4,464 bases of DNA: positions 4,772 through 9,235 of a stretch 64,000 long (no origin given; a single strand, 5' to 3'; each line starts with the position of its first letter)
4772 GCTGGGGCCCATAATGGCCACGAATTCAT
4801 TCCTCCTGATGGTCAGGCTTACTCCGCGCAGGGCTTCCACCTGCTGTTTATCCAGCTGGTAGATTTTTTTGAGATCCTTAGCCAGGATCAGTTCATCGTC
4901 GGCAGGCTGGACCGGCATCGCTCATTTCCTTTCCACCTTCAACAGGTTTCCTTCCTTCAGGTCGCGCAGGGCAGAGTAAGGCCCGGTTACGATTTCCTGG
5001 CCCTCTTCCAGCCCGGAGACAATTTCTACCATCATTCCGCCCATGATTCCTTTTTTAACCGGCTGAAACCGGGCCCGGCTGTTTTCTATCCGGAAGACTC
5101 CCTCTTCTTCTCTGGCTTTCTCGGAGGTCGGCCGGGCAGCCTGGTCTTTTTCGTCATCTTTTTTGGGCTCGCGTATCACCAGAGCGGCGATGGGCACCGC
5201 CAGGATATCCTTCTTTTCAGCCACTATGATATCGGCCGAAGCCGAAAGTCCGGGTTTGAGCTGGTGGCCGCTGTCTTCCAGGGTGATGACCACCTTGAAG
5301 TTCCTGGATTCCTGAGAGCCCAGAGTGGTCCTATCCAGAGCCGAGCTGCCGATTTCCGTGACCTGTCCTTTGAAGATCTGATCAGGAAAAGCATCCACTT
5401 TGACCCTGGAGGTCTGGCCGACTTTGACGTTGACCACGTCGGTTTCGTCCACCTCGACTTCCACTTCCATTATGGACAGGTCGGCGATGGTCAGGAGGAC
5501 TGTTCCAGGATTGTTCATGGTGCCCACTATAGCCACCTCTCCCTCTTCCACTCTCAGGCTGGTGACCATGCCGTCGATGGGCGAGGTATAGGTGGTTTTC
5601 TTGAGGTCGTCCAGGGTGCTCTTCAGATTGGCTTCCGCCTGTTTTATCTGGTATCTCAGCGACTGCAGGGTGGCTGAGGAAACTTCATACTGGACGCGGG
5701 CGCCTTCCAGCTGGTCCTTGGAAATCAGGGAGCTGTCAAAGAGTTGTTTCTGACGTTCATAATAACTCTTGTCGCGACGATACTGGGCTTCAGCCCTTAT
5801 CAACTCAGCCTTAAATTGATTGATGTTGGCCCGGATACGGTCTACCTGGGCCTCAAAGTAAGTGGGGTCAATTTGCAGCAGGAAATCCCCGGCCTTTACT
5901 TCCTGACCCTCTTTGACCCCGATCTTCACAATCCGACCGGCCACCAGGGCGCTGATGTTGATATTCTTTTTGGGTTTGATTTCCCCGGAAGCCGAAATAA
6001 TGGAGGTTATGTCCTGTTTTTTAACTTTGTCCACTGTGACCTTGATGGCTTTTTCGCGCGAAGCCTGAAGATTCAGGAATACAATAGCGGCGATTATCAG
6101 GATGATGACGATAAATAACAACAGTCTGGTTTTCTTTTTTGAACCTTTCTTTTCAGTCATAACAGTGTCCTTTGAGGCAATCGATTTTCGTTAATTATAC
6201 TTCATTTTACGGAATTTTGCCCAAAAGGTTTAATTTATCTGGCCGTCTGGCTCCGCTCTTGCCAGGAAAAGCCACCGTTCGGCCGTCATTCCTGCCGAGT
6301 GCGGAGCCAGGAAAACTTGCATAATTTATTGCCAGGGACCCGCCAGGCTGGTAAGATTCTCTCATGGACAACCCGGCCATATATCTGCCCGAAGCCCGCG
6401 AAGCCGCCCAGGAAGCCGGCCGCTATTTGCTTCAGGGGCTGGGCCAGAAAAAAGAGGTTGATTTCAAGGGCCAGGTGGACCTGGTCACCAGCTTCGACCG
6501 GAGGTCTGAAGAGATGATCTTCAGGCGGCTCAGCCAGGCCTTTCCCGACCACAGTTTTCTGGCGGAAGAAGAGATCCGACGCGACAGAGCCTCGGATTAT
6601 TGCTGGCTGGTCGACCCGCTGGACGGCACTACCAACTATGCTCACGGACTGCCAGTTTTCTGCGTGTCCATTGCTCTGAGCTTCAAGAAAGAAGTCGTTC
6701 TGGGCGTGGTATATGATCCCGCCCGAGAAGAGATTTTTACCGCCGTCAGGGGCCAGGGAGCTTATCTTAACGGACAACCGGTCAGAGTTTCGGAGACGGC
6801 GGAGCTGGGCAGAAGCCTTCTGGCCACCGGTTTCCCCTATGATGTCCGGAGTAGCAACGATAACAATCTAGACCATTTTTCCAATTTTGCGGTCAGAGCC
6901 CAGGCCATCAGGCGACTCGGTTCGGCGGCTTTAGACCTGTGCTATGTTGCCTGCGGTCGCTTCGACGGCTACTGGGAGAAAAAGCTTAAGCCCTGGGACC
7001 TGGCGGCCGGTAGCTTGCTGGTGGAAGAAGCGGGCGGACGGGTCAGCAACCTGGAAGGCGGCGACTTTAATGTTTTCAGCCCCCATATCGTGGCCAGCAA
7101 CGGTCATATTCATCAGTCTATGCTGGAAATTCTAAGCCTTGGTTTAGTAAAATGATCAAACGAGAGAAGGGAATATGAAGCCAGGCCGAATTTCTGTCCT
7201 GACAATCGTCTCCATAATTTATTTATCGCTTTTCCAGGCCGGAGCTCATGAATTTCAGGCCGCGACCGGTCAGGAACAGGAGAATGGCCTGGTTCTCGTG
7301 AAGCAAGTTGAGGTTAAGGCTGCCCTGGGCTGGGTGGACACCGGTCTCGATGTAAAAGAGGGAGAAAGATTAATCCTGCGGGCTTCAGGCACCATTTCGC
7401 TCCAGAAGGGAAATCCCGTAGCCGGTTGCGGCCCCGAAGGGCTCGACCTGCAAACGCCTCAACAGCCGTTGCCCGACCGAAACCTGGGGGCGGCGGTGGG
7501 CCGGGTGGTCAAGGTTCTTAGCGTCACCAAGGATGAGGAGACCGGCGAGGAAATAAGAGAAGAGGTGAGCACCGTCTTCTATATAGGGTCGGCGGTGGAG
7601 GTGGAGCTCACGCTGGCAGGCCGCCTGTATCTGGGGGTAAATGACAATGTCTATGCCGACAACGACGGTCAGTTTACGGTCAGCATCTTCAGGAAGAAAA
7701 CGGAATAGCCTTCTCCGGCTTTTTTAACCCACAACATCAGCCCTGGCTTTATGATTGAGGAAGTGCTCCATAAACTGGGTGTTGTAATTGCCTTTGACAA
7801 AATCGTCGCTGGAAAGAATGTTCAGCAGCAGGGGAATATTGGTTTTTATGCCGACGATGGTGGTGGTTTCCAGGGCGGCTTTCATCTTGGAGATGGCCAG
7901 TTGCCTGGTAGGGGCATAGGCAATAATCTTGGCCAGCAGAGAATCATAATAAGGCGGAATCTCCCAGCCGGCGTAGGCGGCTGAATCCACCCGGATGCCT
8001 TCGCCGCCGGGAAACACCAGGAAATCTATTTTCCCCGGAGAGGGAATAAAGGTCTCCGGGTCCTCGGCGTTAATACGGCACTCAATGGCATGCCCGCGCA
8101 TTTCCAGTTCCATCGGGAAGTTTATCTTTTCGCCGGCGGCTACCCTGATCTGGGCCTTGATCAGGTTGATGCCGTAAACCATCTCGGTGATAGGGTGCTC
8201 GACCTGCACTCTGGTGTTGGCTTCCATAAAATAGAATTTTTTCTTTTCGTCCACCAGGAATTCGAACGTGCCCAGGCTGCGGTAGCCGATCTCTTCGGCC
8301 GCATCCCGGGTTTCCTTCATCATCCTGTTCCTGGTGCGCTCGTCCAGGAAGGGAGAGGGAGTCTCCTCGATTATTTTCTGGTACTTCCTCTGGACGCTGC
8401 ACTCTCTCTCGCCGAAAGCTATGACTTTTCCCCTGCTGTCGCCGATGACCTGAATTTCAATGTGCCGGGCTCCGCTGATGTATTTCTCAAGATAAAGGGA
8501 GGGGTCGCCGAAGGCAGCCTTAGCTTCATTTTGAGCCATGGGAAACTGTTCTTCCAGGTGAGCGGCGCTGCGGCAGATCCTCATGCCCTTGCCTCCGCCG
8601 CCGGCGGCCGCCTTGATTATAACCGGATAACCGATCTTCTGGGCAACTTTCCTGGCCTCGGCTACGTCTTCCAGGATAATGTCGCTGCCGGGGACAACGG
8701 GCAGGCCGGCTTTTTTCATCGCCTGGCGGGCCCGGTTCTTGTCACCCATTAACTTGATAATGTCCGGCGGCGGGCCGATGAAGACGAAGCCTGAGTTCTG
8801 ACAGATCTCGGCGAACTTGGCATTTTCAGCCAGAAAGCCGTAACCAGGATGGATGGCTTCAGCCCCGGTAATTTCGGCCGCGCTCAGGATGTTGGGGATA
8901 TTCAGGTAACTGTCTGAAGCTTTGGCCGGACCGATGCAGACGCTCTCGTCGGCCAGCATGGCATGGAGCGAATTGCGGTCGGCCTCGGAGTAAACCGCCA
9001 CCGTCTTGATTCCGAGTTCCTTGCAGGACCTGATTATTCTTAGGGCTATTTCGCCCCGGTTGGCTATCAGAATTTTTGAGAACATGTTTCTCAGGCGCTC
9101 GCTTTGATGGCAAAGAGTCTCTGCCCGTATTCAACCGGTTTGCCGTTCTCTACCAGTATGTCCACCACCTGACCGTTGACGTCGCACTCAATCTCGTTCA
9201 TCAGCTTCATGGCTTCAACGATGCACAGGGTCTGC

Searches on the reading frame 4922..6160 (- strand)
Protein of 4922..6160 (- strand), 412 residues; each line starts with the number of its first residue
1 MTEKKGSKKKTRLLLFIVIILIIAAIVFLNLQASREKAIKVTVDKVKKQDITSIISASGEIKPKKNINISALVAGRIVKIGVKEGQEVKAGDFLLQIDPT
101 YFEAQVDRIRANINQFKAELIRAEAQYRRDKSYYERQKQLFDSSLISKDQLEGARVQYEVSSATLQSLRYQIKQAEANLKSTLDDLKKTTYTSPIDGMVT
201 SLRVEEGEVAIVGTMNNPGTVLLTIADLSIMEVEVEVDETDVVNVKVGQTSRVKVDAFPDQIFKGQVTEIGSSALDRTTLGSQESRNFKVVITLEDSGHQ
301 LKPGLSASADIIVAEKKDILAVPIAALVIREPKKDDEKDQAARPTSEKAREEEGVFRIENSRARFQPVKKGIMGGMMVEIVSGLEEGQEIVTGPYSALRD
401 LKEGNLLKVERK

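Call 62: search_protein_families(library=pfam, proteins=[window:4922-6160:-], max_evalue=0.00001)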
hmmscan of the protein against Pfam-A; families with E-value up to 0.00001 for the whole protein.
window:4922-6160:- (412 aa): 3 families
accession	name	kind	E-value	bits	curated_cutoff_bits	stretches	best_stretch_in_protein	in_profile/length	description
PF16576.10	HlyD_D23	-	3.3e-24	85.8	30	1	56-307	7-214/214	Barrel-sandwich domain of CusB or HlyD membrane-fusion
PF13437.12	HlyD_3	-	4.2e-19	69.7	22.2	1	192-304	3-106/106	HlyD family secretion protein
PF13533.13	Biotin_lipoyl_2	-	2.6e-09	37.1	29.8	1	67-98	1-32/32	Biotin-lipoyl like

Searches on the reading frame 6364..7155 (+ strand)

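Call 62: search_protein_families(library=pfam, proteins=[window:6364-7155:+], max_evalue=0.00001)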
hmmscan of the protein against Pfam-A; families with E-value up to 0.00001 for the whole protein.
window:6364-7155:+ (263 aa): 1 family
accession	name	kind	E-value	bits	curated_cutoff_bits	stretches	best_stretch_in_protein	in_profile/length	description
PF00459.30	Inositol_P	-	4.1e-73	246.6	27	1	11-254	9-263/271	Inositol monophosphatase family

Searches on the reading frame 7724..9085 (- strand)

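Call 62: search_protein_families(library=pfam, proteins=[window:7724-9085:-], max_evalue=0.00001)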
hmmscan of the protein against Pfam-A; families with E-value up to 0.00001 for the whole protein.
window:7724-9085:- (453 aa): 5 families
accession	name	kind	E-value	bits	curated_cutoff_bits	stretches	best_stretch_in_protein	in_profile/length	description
PF02786.22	CPSase_L_D2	-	3.2e-74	249.4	19.8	1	115-321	1-208/211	Carbamoyl-phosphate synthase L chain, ATP binding domain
PF00289.28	Biotin_carb_N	-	1.9e-47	160.7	25.5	1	1-110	1-110/110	Biotin carboxylase, N-terminal domain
PF02785.25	Biotin_carb_C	-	1.6e-38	131.6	32.4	1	335-440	1-107/108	Biotin carboxylase C-terminal domain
PF07478.18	Dala_Dala_lig_C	-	3.4e-12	46.8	24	1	123-291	2-174/204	D-ala D-ala ligase C-terminus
PF02222.28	ATP-grasp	-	1.2e-10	41.8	27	1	122-292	2-162/179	ATP-grasp domain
